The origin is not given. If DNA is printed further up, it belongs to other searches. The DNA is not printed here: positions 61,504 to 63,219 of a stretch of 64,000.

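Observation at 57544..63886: Compatible-solute operon combining two alternative glycosylglycerate synthesis routes with glycerate kinase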

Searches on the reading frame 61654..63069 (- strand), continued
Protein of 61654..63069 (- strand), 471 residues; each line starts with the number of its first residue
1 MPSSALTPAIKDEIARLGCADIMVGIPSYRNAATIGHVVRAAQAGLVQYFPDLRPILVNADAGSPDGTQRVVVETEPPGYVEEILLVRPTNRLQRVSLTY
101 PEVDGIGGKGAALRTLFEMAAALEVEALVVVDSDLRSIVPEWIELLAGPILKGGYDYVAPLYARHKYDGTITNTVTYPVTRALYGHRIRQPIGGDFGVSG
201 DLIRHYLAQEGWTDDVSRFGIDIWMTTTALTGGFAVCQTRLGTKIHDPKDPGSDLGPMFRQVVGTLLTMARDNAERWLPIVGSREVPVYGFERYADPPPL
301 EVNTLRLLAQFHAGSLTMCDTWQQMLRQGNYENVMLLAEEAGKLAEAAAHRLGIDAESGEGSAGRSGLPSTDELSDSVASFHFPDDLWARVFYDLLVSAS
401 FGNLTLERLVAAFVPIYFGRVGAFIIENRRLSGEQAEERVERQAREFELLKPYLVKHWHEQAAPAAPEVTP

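Call 33: search_protein_families(library=pfam, proteins=[P0122, P0127, P0159, P0201, P0125, P0158, P0205, P0227, P0219, P0144], max_evalue=0.001)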
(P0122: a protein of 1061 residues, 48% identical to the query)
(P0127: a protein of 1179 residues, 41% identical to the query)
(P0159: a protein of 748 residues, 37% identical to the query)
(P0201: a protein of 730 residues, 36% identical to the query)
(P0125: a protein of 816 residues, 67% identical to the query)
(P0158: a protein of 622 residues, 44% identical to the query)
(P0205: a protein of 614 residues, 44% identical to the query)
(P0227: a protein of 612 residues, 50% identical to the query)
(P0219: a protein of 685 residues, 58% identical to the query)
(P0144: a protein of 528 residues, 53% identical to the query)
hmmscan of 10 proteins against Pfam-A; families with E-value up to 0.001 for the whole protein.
P0122 (1061 aa): 2 families
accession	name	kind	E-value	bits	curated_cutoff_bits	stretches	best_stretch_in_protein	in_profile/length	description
PF00535.33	Glycos_transf_2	-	3.7e-17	63.2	23.3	1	774-910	2-131/168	Glycosyl transferase family 2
PF00582.32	Usp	-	3.9e-15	57.1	24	2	459-589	4-141/141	Universal stress protein family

P0127 (1179 aa): 3 families
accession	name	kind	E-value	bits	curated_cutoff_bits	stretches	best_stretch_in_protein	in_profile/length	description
PF21969.2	MGS_GT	-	2.2e-29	103.1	27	3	476-616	72-218/239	Mannosylglycerate synthase, GT domain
PF00535.33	Glycos_transf_2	-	4.3e-15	56.5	23.3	1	412-547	2-130/168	Glycosyl transferase family 2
PF11111.15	CENP-M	-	5.4e-05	23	25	0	12-90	54-131/174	Centromere protein M (CENP-M)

P0159 (748 aa): 2 families
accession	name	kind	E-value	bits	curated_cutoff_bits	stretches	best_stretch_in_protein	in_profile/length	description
PF00535.33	Glycos_transf_2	-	2e-23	83.6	23.3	2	44-155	2-107/168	Glycosyl transferase family 2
PF21969.2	MGS_GT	-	2.4e-09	37.5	27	1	424-577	70-230/239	Mannosylglycerate synthase, GT domain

P0201 (730 aa): 1 family
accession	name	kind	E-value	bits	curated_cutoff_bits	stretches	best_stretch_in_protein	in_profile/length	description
PF00535.33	Glycos_transf_2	-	2.7e-22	79.9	23.3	2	440-574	3-129/168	Glycosyl transferase family 2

P0125 (816 aa): 1 family
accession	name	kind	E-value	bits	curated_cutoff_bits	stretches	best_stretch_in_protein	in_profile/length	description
PF00582.32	Usp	-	8.3e-09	36.6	24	1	454-561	4-118/141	Universal stress protein family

P0158 (622 aa): 4 families
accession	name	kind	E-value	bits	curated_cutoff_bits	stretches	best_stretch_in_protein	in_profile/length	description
PF02254.24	TrkA_N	-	7.6e-18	65.4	23.8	1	430-521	1-93/116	TrkA-N domain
PF00535.33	Glycos_transf_2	-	2.5e-09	37.7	23.3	1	25-160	2-126/168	Glycosyl transferase family 2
PF21969.2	MGS_GT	-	7.3e-08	32.6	27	1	95-238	75-222/239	Mannosylglycerate synthase, GT domain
PF13641.12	Glyco_tranf_2_3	-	1.3e-05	25.8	27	1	23-223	3-201/230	Glycosyltransferase like family 2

P0205 (614 aa): 0 families

P0227 (612 aa): 1 family
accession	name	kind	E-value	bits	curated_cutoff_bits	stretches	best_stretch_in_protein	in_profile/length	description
PF21969.2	MGS_GT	-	1.4e-05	25.1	27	1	340-451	94-208/239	Mannosylglycerate synthase, GT domain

P0219 (685 aa): 2 families
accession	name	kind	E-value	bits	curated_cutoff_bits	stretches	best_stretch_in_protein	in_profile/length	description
PF00535.33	Glycos_transf_2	-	4.3e-06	27.2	23.3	1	591-651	1-62/168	Glycosyl transferase family 2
PF00582.32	Usp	-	7.2e-06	27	24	0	289-357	40-115/141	Universal stress protein family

P0144 (528 aa): 2 families
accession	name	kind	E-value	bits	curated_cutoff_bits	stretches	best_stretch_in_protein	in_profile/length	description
PF00535.33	Glycos_transf_2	-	2.4e-07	31.3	23.3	1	20-167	2-128/168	Glycosyl transferase family 2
PF21969.2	MGS_GT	-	0.00042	20.3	27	1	99-254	74-233/239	Mannosylglycerate synthase, GT domain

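Call 36: list_cluster_members(proteins=[P0259, P0234, P0228, P0257, P0143, P0193, P0229, P0161, P0206, P0171])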
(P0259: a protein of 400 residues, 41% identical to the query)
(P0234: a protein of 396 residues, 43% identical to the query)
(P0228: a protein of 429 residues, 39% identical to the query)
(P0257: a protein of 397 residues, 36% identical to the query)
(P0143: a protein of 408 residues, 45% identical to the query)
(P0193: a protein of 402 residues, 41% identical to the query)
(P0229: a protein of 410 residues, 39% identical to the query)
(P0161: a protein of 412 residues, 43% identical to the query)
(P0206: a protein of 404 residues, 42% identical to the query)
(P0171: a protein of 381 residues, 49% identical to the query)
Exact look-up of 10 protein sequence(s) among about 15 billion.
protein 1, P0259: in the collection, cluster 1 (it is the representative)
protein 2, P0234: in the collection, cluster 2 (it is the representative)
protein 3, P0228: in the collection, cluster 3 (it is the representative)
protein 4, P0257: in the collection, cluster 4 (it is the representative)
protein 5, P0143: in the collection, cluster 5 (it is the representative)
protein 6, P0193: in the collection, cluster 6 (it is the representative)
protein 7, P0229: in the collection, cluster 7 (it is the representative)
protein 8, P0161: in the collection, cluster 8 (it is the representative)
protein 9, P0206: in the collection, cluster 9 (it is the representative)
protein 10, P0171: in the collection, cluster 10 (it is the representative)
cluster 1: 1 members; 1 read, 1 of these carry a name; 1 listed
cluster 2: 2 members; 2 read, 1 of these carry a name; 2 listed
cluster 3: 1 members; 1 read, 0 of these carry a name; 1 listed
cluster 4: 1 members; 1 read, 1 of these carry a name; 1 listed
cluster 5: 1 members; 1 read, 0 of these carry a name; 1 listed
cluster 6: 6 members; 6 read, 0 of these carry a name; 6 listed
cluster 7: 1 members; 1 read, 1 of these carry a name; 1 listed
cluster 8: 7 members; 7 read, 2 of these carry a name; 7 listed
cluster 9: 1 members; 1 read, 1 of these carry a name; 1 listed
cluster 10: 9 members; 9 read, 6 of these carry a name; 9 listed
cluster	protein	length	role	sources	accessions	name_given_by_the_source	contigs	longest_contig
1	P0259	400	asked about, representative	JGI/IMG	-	hypothetical protein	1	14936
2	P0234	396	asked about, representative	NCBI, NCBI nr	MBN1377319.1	glycosyltransferase [Candidatus Woesearchaeota archaeon]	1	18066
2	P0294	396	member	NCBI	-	-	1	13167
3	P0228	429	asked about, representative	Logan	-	-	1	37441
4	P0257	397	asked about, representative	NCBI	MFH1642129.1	MAG: hypothetical protein ABIC04_04465 [Nanoarchaeota archaeon]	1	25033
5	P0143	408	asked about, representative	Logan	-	-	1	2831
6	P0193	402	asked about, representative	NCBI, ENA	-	-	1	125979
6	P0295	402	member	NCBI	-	-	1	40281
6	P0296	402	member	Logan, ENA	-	-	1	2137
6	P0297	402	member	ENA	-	-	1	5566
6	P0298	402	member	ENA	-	-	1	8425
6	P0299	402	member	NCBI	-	-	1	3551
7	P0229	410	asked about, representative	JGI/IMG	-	glycosyltransferase involved in cell wall biosynthesis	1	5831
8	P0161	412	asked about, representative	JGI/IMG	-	-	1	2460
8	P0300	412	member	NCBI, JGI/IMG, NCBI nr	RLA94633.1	MAG: glycosyl transferase [Deltaproteobacteria bacterium]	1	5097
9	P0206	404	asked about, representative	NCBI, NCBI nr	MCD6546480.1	MAG: glycosyltransferase [Thermotogae bacterium] | glycosyltransferase [Thermotogota bacterium]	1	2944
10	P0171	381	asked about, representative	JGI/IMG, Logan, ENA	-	-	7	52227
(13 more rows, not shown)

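Call 42: search_solved_structures(query=A1, max_evalue=1, show_alignments=0)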
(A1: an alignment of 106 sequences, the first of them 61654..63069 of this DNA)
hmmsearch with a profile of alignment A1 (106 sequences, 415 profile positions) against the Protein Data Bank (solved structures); distinct sequences matched with E-value up to 1: 28.
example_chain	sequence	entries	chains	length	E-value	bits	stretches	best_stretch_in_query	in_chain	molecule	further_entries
7pdo_A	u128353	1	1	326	2.1e-17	66.1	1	20-254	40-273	Glucosyl-3-phosphoglycerate synthase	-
7p5l_A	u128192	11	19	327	2.1e-17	66.1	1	20-254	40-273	Glucosyl-3-phosphoglycerate synthase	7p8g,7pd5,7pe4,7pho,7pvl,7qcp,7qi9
3ckj_A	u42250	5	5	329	2.4e-16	62.6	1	21-254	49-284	Putative uncharacterized protein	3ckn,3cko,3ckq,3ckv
4y6n_A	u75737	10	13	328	2e-15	59.6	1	21-254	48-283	Glucosyl-3-phosphoglycerate synthase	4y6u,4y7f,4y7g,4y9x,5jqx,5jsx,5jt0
3e25_A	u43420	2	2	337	2.2e-15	59.5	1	21-254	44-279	Putative uncharacterized protein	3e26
4ddz_A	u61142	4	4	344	2.3e-15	59.3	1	21-254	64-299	GLUCOSYL-3-PHOSPHOGLYCERATE SYNTHASE (GpgS) | Glucosyl-3-phosphoglycerate synthase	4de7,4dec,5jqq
2y4k_A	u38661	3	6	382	2.9e-12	49.2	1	65-387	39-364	MANNOSYLGLYCERATE SYNTHASE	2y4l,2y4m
2y4j_A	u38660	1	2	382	6.2e-12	48.1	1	65-387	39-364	MANNOSYLGLYCERATE SYNTHASE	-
2bo4_A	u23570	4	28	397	7.1e-12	47.9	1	65-387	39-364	MANNOSYLGLYCERATE SYNTHASE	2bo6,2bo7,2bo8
3f1y_A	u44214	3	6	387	8.2e-08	34.5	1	26-254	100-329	Mannosyl-3-phosphoglycerate synthase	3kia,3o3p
5mlz_A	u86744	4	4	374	3.3e-06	29.2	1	18-142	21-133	Dolichol monophosphate mannose synthase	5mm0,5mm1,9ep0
6yv7_B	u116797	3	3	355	6e-05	25.1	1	22-135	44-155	Glycosyl transferase, family 2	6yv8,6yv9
6yv7_A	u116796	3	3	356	6e-05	25.1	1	22-135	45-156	Glycosyl transferase, family 2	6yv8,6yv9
9hwj_A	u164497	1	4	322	0.00023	23.1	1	22-144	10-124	Undecaprenyl-phosphate 4-deoxy-4-formamido-L-arabinose transferase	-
9omm_A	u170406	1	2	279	0.00043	22.2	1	19-92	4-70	Glycosyltransferase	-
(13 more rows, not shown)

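Call 48: search_protein_families(library=pfam, proteins=[L007:8222-9232:+, L003:6861-8219:+, L007:5662-7254:+, L016:8022-9212:-, L003:4800-5312:+, L007:1574-3289:+, L007:3552-5087:-, L016:7105-7818:+], max_evalue=0.001)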
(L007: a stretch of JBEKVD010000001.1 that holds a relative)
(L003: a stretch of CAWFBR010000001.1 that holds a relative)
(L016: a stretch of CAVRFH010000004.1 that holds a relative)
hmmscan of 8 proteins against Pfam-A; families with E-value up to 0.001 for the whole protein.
L007:8222-9232:+ (336 aa): 7 families
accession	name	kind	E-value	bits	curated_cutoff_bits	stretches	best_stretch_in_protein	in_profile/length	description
PF01370.27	Epimerase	-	2.1e-57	194.8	20.9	1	3-238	1-229/240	NAD dependent epimerase/dehydratase family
PF16363.11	GDP_Man_Dehyd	-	8.2e-47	160.7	27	1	4-318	1-327/332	GDP-mannose 4,6 dehydratase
PF04321.23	RmlD_sub_bind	-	1.3e-12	47.8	27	1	1-212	1-183/287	RmlD substrate binding domain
PF01073.25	3Beta_HSD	-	1.7e-10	40.9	22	1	4-236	1-231/280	3-beta hydroxysteroid dehydrogenase/isomerase family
PF02719.21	Polysacc_synt_2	-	4.9e-09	36.2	20.2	1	3-173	1-173/293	Polysaccharide biosynthesis protein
PF05368.20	NmrA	-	6.6e-07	29.7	27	1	2-118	4-108/298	NmrA-like family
PF13460.12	NAD_binding_10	-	8.5e-07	29.5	27.2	1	7-138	1-120/184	NAD(P)H-binding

L003:6861-8219:+ (452 aa): 2 families
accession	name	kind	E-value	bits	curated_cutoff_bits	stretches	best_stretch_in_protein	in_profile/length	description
PF14559.12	TPR_19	-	7e-05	23.5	25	1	11-70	1-60/68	Tetratricopeptide repeat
PF13432.12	TPR_16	-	0.00056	20.7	32.7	1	5-67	1-63/65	Tetratricopeptide repeat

L007:5662-7254:+ (530 aa): 4 families
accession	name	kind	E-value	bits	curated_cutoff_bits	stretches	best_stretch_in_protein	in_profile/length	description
PF01743.26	PolyA_pol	-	2.4e-32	112.4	23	1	102-225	1-126/126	Poly A polymerase head domain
PF12627.12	PolyA_pol_RNAbd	-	5.3e-18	65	22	1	253-312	2-61/64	Probable RNA and SrmB- binding site of polymerase A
PF13735.12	tRNA_NucTran2_2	-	4.7e-11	43.3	27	1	374-514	23-148/149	tRNA nucleotidyltransferase domain 2 putative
PF01966.28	HD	-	3.3e-08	34.2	22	1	339-404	22-90/116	HD domain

L016:8022-9212:- (396 aa): 2 families
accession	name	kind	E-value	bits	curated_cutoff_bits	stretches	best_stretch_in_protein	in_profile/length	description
PF11700.14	ATG22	-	8e-29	101.1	24.1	1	70-390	75-443/482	Vacuole effluxer Atg22 like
PF07690.21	MFS_1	-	2e-20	73.5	33.4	2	246-389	4-142/347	Major Facilitator Superfamily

L003:4800-5312:+ (170 aa): 2 families
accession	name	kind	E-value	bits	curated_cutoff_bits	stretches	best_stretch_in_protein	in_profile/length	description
PF01844.29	HNH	-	1.1e-15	57.9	21.4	1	83-124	1-45/47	HNH endonuclease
PF14279.12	HNH_5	-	2.3e-15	56.7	27.5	1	83-131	1-51/56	HNH endonuclease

L007:1574-3289:+ (571 aa): 1 family
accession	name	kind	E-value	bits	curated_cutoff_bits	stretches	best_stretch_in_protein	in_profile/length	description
PF13400.11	Tad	-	8.6e-08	32.8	22.3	1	25-70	1-45/47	Putative Flp pilus-assembly TadE/G-like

L007:3552-5087:- (511 aa): 1 family
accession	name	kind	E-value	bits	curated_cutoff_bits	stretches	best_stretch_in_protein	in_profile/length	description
PF03816.19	LytR_cpsA_psr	-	2.8e-21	76.7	24.6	1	234-414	1-148/150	LytR_cpsA_psr family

L016:7105-7818:+ (237 aa): 2 families
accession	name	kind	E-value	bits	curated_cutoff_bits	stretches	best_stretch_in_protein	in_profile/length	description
PF01061.29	ABC2_membrane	-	1.4e-18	67.6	26.9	1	4-193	22-209/211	ABC-2 type transporter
PF12698.13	ABC2_membrane_3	-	8.3e-12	45.3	31.6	1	33-225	160-342/347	ABC-2 family transporter protein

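Call 49: find_encoding_contigs(protein=P0148, flank=6000, max_places=2)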
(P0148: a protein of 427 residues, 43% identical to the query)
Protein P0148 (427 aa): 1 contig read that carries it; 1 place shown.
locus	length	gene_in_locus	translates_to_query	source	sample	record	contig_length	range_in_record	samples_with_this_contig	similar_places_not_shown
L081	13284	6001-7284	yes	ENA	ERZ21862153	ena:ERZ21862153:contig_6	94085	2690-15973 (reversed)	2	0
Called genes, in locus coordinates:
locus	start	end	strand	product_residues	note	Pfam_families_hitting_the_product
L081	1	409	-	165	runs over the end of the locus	PF00565:SNase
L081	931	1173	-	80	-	-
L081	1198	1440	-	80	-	-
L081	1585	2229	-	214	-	PF01351:RNase_HII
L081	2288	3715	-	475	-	PF00224:PK, PF02887:PK_C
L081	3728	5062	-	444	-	PF07884:VKOR, PF13462:Thioredoxin_4, PF13098:Thioredoxin_2 (weak), PF01323:DSBA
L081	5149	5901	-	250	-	PF13679:Methyltransf_32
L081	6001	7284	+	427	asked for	PF00535:Glycos_transf_2 (faint)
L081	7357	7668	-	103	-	PF06949:DUF1292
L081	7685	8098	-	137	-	PF03652:RuvX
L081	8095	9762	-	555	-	-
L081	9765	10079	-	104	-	PF06689:zf-C4_ClpX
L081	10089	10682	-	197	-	PF13785:DUF4178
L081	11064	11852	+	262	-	-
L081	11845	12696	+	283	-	PF00142:Fer4_NifH, PF01656:CbiA, PF10609:ParA (faint)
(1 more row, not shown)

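Call 50: find_encoding_contigs(protein=P0141, flank=6000, max_places=2)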
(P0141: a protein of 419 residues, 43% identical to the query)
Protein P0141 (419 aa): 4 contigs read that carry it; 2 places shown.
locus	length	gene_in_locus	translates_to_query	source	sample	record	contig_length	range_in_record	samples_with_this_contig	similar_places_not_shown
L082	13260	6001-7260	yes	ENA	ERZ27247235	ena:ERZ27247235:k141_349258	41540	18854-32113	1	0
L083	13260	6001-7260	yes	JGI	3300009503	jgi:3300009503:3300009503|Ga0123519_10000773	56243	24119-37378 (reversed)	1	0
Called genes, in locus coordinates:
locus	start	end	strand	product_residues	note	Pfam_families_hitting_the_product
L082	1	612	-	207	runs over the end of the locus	PF14681:UPRTase, PF00156:Pribosyltran (weak)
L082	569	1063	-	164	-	PF02502:LacAB_rpiB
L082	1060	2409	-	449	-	PF00390:malic, PF03949:Malic_M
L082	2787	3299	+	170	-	PF00881:Nitroreductase, PF14512:TM1586_NiRdase (weak), PF00881:Nitroreductase, PF14512:TM1586_NiRdase (weak)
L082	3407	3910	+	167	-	-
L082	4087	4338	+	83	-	PF04255:DUF433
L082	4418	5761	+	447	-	PF00245:Alk_phosphatase, PF01676:Metalloenzyme (faint)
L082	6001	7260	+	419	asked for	PF21969:MGS_GT (weak)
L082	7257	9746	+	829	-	PF07719:TPR_2 (faint), PF12969:DUF3857, PF01841:Transglut_core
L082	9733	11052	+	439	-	PF02872:5_nucleotid_C (weak)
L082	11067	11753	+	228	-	-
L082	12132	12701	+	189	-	PF01558:POR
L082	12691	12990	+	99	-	PF12838:Fer4_7 (faint), PF13187:Fer4_9 (faint), PF12797:Fer4_2 (faint), PF12837:Fer4_6 (faint), PF13237:Fer4_10, PF14697:Fer4_21, PF13484:Fer4_16 (faint), PF00037:Fer4 (weak)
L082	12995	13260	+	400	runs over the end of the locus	PF01855:POR_N, PF02780:Transketolase_C (faint), PF17147:PFOR_II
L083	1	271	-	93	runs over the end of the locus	PF14681:UPRTase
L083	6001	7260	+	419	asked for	PF21969:MGS_GT (weak)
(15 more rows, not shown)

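Call 51: find_encoding_contigs(protein=P0193, flank=6000, max_places=2)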
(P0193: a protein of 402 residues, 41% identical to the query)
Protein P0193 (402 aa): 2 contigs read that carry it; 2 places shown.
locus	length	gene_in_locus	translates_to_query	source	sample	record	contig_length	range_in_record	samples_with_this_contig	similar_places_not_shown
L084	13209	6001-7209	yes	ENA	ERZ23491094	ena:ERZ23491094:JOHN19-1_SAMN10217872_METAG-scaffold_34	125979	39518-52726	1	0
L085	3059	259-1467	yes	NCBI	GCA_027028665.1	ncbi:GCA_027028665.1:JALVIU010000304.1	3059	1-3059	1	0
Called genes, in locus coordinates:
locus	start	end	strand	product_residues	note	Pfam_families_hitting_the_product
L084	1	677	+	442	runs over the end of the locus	PF01266:DAO (faint), PF03486:HI0933_like (faint), PF07992:Pyr_redox_2, PF13450:NAD_binding_8 (faint), PF13738:Pyr_redox_3, PF00070:Pyr_redox, PF02852:Pyr_redox_dim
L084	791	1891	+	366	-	PF00392:GntR, PF13377:Peripla_BP_3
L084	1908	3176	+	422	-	PF01547:SBP_bac_1, PF13416:SBP_bac_8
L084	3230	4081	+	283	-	PF00528:BPD_transp_1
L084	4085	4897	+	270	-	PF00528:BPD_transp_1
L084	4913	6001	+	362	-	PF00005:ABC_tran, PF13304:AAA_21 (faint), PF17912:OB_MalK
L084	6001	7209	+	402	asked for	PF00535:Glycos_transf_2 (weak)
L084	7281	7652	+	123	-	-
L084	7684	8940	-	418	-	PF02812:ELFV_dehydrog_N, PF00208:ELFV_dehydrog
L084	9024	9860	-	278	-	PF00528:BPD_transp_1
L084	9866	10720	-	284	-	PF00528:BPD_transp_1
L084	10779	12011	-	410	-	PF13531:SBP_bac_11 (faint), PF01547:SBP_bac_1, PF13416:SBP_bac_8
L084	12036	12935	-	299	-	PF01261:AP_endonuc_2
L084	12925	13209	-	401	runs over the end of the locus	PF01979:Amidohydro_1, PF07969:Amidohydro_3 (weak)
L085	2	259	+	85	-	?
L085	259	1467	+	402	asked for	PF00535:Glycos_transf_2 (weak)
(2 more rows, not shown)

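Call 52: predict_structure(alignment_id=A1)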
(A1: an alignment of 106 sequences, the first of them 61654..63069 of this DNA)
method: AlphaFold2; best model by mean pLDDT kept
length: 471 residues; sequences in the alignment: 106
mean_pLDDT: 93.8   pTM: 0.93
mean pLDDT of the five models: 93.8, 93.1, 92.5, 92.3, 91.9
residues with pLDDT >= 90: 399; 70-90: 50; 50-70: 20; < 50: 2
segments of 3 or more residues with pLDDT < 50: none
pLDDT, mean of each block of 10 residues (from residue 1): 82 97 98 97 95 97 96 87 70 92 85 97 98 97 98 98 95 98 98 98 97 90 98 98 91 84 98 98 98 90 95 98 98 99 97 78 69 96 99 99 97 98 97 97 99 98 83 66
secondary structure, 60 per line:
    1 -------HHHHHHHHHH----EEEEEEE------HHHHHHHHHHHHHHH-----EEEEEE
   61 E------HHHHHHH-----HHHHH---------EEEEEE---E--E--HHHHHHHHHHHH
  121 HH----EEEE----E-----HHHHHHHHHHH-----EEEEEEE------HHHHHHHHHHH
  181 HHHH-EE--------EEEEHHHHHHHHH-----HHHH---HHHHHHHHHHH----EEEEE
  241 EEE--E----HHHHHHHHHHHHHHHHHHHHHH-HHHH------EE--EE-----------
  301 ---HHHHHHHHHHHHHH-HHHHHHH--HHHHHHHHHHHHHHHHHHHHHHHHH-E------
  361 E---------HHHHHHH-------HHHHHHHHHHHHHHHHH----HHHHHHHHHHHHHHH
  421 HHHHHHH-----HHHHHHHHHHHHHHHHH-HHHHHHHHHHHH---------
elements in order: H8-17 E22-28 H35-49 E55-61 H68-74 H80-84 E94-99 H109-122 E127-130 H141-151 E157-163 H170-184 E196-199 H200-208 H214-217 H221-231 E236-243 H251-272 H274-277 H304-317 H319-325 H328-352 H371-377 H385-401 H406-427 H433-449 H451-462
